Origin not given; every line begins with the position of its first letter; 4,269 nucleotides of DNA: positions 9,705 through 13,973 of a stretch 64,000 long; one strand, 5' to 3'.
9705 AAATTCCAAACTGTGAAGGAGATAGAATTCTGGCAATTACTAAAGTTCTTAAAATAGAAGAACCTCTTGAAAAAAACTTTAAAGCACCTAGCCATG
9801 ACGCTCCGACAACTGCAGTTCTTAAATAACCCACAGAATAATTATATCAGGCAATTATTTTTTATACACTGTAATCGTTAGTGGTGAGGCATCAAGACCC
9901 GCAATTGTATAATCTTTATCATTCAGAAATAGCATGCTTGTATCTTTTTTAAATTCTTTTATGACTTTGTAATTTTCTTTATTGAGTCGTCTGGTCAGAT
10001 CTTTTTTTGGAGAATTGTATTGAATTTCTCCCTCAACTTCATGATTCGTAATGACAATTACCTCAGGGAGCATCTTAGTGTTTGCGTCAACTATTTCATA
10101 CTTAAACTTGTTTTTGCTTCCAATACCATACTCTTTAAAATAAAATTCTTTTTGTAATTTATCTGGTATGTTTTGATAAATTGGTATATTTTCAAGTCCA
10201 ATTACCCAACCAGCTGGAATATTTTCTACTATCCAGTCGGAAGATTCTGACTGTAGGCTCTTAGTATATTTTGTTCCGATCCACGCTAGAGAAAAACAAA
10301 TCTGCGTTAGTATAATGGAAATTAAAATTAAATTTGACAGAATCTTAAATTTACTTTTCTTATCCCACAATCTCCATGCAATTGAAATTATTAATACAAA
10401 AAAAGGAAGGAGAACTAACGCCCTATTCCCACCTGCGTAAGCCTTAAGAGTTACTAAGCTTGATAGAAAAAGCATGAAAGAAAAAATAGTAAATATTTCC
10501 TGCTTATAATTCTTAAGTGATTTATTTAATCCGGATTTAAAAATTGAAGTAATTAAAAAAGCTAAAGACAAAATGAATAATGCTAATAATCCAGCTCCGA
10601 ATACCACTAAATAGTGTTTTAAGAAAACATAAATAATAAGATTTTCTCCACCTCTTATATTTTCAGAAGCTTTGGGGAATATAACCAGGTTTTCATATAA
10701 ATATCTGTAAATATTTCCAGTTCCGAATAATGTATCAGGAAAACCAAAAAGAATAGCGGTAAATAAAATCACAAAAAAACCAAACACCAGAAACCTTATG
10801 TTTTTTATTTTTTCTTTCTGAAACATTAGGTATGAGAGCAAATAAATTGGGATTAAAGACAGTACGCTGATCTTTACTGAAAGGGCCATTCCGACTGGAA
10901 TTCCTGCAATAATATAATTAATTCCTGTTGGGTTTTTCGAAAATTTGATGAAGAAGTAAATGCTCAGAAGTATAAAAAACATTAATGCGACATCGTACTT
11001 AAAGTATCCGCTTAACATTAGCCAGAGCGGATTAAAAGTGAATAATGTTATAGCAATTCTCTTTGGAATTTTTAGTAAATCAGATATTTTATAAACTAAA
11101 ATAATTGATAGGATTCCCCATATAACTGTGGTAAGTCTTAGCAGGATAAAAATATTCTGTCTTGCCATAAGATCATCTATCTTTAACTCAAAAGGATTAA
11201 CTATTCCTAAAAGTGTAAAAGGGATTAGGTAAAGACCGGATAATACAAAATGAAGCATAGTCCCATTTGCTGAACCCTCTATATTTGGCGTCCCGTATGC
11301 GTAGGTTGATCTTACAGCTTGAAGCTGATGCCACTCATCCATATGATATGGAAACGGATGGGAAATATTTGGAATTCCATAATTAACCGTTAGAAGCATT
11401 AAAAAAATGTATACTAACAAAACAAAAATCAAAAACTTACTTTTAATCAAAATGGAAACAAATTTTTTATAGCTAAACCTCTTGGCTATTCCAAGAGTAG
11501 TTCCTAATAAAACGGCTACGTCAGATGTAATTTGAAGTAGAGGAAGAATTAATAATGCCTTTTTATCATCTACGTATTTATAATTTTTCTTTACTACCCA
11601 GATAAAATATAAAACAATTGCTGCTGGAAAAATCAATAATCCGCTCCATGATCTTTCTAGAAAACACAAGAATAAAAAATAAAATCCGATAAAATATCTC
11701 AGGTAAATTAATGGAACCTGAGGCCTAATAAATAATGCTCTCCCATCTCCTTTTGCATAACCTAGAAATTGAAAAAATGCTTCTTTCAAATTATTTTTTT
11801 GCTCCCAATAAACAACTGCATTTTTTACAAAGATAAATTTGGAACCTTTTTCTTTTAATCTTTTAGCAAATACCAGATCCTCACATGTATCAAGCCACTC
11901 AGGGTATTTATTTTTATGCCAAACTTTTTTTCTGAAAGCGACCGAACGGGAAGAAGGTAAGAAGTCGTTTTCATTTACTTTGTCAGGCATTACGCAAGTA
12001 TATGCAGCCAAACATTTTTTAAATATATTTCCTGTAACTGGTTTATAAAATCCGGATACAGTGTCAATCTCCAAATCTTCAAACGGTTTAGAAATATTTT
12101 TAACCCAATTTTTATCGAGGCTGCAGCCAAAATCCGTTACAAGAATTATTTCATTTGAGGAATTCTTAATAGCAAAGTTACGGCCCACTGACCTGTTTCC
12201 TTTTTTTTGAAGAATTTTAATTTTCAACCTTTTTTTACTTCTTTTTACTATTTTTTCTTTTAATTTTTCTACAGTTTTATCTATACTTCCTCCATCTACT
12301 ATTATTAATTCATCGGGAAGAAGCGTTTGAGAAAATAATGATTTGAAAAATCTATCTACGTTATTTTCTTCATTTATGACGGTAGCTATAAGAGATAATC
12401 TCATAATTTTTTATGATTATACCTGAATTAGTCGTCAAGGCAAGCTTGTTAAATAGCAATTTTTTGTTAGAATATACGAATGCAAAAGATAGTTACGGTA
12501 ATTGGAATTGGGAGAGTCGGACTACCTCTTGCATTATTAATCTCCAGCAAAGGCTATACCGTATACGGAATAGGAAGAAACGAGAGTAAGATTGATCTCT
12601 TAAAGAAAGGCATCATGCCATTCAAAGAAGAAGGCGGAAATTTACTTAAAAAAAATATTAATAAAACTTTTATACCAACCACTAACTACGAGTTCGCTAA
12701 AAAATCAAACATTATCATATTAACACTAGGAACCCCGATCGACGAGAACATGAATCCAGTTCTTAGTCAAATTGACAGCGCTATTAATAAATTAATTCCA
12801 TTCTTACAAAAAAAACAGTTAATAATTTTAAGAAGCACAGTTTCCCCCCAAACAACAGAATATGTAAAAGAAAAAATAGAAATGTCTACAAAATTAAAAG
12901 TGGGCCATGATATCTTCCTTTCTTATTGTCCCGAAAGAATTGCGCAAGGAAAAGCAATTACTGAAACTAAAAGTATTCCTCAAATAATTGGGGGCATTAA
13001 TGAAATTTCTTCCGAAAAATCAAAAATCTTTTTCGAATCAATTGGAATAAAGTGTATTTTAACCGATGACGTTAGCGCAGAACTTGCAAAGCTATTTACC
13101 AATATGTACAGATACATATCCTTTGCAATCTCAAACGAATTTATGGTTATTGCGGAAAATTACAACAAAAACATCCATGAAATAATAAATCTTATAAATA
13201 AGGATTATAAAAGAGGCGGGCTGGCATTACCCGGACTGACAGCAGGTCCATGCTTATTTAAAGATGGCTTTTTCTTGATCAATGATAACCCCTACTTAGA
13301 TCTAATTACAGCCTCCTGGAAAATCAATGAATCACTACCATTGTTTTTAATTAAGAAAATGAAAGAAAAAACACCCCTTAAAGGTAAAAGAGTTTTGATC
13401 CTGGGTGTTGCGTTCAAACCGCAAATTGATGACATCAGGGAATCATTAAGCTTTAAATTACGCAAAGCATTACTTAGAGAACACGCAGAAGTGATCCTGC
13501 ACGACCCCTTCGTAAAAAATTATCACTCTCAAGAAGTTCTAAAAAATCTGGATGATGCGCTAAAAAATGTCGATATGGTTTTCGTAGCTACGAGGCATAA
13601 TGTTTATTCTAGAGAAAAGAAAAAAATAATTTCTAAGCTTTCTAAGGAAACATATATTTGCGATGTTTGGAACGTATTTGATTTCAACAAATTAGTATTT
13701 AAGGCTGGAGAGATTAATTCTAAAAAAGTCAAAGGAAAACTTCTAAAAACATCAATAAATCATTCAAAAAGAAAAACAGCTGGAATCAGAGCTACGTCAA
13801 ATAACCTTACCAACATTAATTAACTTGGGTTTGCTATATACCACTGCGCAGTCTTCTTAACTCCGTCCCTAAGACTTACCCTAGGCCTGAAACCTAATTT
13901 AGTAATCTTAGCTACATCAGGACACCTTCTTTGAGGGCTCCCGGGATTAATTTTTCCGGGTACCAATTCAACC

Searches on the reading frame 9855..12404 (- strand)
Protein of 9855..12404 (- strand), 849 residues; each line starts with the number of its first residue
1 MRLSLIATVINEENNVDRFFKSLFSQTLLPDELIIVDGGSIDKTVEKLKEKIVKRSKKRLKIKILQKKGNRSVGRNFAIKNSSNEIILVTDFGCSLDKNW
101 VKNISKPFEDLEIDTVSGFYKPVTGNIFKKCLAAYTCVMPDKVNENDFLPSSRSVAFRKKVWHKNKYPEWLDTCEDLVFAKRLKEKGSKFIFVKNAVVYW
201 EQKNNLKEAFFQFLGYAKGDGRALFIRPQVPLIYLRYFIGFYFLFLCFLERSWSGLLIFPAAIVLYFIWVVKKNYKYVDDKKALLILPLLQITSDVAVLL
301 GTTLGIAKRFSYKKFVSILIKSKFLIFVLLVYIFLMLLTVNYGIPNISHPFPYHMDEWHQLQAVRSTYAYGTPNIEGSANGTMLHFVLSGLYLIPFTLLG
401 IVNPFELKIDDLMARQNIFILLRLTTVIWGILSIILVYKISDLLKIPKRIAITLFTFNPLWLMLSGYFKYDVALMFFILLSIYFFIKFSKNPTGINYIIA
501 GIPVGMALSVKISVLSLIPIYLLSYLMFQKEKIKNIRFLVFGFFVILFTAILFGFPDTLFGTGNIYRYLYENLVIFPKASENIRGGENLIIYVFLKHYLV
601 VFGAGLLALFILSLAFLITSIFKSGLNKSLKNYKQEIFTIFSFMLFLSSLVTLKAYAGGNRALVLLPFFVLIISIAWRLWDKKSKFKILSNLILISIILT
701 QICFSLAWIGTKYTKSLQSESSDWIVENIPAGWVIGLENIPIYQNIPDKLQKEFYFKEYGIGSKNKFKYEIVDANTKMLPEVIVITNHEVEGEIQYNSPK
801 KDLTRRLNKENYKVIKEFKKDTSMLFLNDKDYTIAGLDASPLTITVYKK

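Call 4: search_protein_families(library=pfam, proteins=[window:9855-12404:-])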
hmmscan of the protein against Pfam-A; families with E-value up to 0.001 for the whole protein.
window:9855-12404:- (849 aa): 4 families
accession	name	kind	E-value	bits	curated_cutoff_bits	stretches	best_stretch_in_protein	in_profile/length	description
PF00535.33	Glycos_transf_2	-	2.5e-16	60.5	23.3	1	4-122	1-117/168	Glycosyl transferase family 2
PF13231.12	PMT_2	-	3.8e-08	34.1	26.1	1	422-548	24-152/160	Dolichyl-phosphate-mannose-protein mannosyltransferase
PF02366.24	PMT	-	3.1e-07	30.6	22.7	1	418-525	81-197/245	Dolichyl-phosphate-mannose-protein mannosyltransferase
PF13632.12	Glyco_trans_2_3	-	0.00086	19.6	27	1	155-267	77-194/198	Glycosyl transferase family group 2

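Call 65: search_protein_families(library=ncbifam, proteins=[window:9855-12404:-], max_evalue=0.00001)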
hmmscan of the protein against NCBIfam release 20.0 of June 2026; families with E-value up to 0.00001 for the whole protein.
window:9855-12404:- (849 aa): 6 families
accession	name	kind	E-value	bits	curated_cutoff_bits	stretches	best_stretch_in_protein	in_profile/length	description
TIGR04283.1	glyco_like_mftF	equivalog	3.8e-10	39.7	182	1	3-198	1-183/221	TIGR04283 family arsenosugar biosynthesis glycosyltransferase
NF041875.1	EPS_EpsD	equivalog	2.5e-09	37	370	0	5-100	3-96/325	exopolysaccharide biosynthesis glycosyltransferase EpsD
TIGR03937.1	PgaC_IcaA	equivalog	4.1e-08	32.6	422.3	1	3-110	47-152/407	poly-beta-1,6-N-acetyl-D-glucosamine synthase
NF007482.0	PRK10073.1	equivalog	7.4e-08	31.7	423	1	2-91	7-93/334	glycosyltransferase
NF047683.1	TeichurnBiosyTuaG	equivalog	1.7e-07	31.1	400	1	3-91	8-94/252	teichuronic acid biosynthesis protein TuaG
TIGR03965.1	mycofact_glyco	equivalog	2.1e-06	26.9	280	0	6-220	79-300/467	mycofactocin biosynthesis glycosyltransferase MftF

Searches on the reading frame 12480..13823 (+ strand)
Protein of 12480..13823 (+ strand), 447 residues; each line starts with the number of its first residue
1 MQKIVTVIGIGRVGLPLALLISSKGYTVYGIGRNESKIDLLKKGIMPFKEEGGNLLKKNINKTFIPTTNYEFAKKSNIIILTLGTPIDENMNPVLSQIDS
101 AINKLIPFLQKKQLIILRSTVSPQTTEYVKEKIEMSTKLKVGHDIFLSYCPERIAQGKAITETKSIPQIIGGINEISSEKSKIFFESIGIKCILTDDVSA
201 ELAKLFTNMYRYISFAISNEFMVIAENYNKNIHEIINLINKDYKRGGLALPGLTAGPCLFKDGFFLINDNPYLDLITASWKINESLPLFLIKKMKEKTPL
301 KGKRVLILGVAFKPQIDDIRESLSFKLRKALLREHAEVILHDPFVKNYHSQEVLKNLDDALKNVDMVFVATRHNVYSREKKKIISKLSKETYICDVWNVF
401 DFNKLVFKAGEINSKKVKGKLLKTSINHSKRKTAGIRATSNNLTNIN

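Call 4: search_protein_families(library=pfam, proteins=[window:12480-13823:+])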
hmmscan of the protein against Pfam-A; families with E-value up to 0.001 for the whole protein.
window:12480-13823:+ (447 aa): 7 families
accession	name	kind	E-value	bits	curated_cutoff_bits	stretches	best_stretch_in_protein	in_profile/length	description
PF03721.20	UDPG_MGDP_dh_N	-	5.6e-36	124.3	27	1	5-179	3-181/187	UDP-glucose/GDP-mannose dehydrogenase family, NAD binding domain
PF03720.21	UDPG_MGDP_dh_C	-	6.5e-21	75.1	30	1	306-401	1-102/103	UDP-glucose/GDP-mannose dehydrogenase family, UDP binding domain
PF00984.24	UDPG_MGDP_dh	-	5.6e-10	39.6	25.4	1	199-276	2-85/94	UDP-glucose/GDP-mannose dehydrogenase family, central domain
PF03446.21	NAD_binding_2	-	3.5e-09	37.3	21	1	5-134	2-108/161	NAD binding domain of 6-phosphogluconate dehydrogenase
PF03807.23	F420_oxidored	-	2.9e-06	28.2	21.6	0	5-98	2-79/94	NADP oxidoreductase coenzyme F420-dependent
PF02558.23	ApbA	-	0.00044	20.4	22.2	0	5-94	1-86/150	Ketopantoate reductase PanE/ApbA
PF01210.29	NAD_Gly3P_dh_N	-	0.00075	19.9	23.1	0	5-102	2-93/158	NAD-dependent glycerol-3-phosphate dehydrogenase N-terminus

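Call 8: search_protein_families(library=ncbifam, proteins=[window:12480-13823:+])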
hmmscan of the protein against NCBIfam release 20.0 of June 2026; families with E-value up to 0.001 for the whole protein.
window:12480-13823:+ (447 aa): 9 families
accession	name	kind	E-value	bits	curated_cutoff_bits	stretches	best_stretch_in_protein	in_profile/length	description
TIGR03026.1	NDP-sugDHase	subfamily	1.6e-93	313.7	189.8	1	5-398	3-413/413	nucleotide sugar dehydrogenase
NF040825.1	UDPMaNacDH_Arch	equivalog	4.8e-61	206.9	750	1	5-401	3-402/418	UDP-N-acetyl-D-mannosamine dehydrogenase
NF008286.0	PRK11064.1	equivalog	5e-51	173.6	459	1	3-385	4-408/420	UDP-N-acetyl-D-mannosamine dehydrogenase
NF041297.1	UDPGDh_AglM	equivalog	1.7e-37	129.4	670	1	5-373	3-392/429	UDP-glucose 6-dehydrogenase AglM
NF047673.2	TeichurnBiosyTuaD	equivalog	1.6e-34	119.8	700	1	3-405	2-419/439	UDP-glucose 6-dehydrogenase TuaD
NF011729.0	PRK15182.1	equivalog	6.1e-25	87.9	592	1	5-348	9-360/425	Vi polysaccharide biosynthesis UDP-N-acetylglucosamine C-6 dehydrogenase TviB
NF011631.0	PRK15057.1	equivalog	3.2e-12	46.3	757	1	5-347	3-341/388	UDP-glucose 6-dehydrogenase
NF005650.0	PRK07417.1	equivalog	0.00017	21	290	0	5-39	4-38/281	prephenate/arogenate dehydrogenase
TIGR03911.1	pyrrolys_PylD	equivalog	0.00099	18.3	150.05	0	3-45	146-188/266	3-methylornithyl-N6-L-lysine dehydrogenase PylD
